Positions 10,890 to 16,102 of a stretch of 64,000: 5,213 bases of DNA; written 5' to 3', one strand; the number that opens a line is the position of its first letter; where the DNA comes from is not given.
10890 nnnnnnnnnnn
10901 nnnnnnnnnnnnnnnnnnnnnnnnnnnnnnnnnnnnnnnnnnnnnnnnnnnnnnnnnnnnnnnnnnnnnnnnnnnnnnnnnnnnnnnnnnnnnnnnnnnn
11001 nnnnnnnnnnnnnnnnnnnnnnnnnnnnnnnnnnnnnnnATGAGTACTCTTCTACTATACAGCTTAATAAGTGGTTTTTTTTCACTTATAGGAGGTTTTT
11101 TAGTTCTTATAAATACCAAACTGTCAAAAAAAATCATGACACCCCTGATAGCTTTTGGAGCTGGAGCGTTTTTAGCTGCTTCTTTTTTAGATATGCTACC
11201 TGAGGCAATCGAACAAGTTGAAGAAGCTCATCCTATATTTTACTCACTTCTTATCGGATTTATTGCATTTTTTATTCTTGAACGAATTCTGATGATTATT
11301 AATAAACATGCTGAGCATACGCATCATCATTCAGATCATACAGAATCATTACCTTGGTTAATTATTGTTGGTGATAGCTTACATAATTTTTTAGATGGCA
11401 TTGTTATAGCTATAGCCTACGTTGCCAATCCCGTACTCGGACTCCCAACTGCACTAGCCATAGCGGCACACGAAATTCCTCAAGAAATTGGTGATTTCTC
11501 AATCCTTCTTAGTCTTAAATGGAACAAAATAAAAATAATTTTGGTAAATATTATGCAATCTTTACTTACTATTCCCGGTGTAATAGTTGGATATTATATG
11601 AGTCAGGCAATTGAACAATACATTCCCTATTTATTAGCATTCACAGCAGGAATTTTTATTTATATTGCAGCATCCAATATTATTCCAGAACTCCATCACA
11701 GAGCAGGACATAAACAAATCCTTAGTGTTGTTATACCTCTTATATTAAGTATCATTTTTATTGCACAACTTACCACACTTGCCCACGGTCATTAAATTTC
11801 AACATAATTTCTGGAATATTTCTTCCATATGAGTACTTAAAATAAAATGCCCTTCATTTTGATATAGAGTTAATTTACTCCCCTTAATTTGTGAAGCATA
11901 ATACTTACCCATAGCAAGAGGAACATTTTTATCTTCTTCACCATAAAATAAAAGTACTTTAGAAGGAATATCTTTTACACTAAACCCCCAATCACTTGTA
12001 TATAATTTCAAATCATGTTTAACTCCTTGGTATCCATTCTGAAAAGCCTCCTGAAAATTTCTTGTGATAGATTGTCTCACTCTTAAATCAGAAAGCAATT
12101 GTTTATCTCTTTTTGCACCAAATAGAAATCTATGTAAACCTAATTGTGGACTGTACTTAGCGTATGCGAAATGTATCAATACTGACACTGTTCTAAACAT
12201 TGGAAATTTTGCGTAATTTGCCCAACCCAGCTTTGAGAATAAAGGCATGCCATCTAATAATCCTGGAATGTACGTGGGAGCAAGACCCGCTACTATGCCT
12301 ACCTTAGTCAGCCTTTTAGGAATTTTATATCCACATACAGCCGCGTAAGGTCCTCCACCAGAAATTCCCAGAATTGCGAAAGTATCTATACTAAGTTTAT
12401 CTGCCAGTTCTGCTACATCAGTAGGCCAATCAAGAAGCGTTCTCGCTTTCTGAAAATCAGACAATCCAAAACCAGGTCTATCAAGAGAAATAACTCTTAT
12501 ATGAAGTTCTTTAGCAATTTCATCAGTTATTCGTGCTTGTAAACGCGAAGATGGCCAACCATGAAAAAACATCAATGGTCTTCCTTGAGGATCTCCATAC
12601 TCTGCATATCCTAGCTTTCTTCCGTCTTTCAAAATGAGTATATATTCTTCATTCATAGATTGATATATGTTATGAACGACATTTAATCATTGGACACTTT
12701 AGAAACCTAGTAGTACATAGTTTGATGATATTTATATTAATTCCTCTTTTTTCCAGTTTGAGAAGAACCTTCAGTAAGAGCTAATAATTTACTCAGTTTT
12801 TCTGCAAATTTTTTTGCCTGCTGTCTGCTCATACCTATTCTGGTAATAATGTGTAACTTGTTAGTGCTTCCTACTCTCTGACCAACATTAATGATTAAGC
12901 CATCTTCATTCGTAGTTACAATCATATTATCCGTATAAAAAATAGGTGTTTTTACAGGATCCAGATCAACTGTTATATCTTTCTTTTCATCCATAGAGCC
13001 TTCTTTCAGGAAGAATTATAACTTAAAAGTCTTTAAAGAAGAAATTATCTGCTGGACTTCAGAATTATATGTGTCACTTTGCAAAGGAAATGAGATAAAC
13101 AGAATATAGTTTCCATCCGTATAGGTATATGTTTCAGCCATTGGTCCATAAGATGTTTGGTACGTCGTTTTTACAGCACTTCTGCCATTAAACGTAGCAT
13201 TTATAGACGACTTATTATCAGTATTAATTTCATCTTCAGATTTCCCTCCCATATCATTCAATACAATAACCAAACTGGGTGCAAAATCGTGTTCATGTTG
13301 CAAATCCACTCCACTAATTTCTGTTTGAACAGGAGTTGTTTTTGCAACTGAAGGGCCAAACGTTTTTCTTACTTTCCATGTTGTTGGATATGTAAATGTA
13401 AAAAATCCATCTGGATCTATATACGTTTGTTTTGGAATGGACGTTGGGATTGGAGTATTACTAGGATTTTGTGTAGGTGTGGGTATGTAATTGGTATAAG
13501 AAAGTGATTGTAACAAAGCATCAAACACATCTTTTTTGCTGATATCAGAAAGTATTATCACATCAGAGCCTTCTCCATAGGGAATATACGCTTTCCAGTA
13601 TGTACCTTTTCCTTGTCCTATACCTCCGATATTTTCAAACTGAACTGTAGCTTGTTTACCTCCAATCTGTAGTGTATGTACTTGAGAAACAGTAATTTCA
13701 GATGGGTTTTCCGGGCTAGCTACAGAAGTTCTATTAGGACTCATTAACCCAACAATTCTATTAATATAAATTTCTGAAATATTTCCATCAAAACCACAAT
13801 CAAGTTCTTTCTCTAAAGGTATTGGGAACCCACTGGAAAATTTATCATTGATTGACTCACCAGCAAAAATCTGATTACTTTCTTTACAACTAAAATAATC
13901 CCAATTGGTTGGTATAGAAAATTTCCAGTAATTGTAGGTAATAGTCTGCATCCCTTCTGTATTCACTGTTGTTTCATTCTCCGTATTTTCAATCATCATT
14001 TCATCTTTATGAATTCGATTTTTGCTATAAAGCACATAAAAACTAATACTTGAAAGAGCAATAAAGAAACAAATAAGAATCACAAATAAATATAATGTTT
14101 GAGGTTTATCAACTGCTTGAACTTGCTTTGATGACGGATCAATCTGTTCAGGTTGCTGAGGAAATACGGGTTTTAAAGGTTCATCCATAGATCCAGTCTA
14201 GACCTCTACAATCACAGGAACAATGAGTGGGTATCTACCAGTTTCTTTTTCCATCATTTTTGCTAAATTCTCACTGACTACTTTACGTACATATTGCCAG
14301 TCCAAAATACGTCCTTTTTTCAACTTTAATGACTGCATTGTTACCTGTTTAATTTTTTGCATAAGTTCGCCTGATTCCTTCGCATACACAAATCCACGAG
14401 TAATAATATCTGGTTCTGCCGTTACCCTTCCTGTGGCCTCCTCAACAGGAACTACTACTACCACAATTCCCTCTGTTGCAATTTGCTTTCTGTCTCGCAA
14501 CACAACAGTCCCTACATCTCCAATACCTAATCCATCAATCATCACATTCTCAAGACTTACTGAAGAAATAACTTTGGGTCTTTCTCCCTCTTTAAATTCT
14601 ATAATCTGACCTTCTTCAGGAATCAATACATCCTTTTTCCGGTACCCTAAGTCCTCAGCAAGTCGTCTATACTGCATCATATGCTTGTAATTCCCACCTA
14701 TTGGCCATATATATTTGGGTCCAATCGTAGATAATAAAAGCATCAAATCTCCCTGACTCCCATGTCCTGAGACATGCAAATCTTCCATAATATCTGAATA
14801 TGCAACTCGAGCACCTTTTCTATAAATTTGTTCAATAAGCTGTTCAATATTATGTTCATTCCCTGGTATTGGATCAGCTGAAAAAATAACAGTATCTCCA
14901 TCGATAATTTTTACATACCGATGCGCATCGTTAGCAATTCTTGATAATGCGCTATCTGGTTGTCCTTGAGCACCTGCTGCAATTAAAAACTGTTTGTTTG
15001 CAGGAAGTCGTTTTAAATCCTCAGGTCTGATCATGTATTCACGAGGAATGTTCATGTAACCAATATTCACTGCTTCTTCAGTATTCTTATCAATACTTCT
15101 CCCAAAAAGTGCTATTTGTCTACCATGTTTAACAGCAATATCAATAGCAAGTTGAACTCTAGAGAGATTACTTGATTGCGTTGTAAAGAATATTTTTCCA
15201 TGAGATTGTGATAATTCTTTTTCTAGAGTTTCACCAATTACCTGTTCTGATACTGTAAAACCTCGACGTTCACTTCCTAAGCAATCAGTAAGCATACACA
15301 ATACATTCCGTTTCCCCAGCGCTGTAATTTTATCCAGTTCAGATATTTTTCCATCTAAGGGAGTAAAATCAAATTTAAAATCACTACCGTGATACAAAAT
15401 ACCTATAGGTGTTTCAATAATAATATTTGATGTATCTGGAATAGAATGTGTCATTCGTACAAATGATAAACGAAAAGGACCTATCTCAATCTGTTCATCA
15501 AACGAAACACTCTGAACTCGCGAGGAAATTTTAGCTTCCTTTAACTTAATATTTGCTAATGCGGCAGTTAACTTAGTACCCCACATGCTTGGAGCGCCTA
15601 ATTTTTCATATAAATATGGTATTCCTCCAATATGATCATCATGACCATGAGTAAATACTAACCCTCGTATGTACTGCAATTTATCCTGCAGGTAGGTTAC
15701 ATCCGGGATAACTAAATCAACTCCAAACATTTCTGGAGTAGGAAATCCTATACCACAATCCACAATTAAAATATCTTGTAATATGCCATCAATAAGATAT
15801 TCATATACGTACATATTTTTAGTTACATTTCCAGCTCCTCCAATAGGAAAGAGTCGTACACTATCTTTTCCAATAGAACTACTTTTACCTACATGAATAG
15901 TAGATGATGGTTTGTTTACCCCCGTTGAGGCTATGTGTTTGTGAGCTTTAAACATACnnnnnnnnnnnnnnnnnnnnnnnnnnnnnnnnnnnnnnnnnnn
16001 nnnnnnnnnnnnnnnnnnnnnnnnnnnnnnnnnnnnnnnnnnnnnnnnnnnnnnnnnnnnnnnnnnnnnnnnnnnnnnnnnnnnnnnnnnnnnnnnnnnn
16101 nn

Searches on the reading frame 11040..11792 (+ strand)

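Call 44: search_protein_families(library=pfam, proteins=[window:11040-11792:+], max_evalue=0.00001)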
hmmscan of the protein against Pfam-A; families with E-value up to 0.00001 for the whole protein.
window:11040-11792:+ (251 aa): 1 family
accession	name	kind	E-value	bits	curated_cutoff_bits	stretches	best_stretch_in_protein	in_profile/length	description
PF02535.28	Zip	-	8e-39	134.2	35.1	2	91-229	150-308/323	ZIP Zinc transporter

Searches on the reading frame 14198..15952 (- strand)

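Call 44: search_protein_families(library=pfam, proteins=[window:14198-15952:-], max_evalue=0.00001)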
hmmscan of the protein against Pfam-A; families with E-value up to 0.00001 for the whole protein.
window:14198-15952:- (584 aa): 5 families
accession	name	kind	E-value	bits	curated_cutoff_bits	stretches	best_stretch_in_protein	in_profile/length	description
PF22505.1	RNase_J_b_CASP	-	9e-40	135.8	27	1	252-376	2-126/126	Ribonuclease J, beta-CASP domain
PF17770.6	RNase_J_C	-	9.2e-26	91.2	23.8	1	484-584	1-102/102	Ribonuclease J C-terminal domain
PF00753.33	Lactamase_B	-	8.8e-09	36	22.7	1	60-184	16-142/196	Metallo-beta-lactamase superfamily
PF07521.17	RMMBL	-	9.3e-08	32.4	21.6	1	390-445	9-63/63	Zn-dependent metallo-hydrolase RNA specificity domain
PF12706.13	Lactamase_B_2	-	7.3e-07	29.4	27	1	64-193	5-144/200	Beta-lactamase superfamily domain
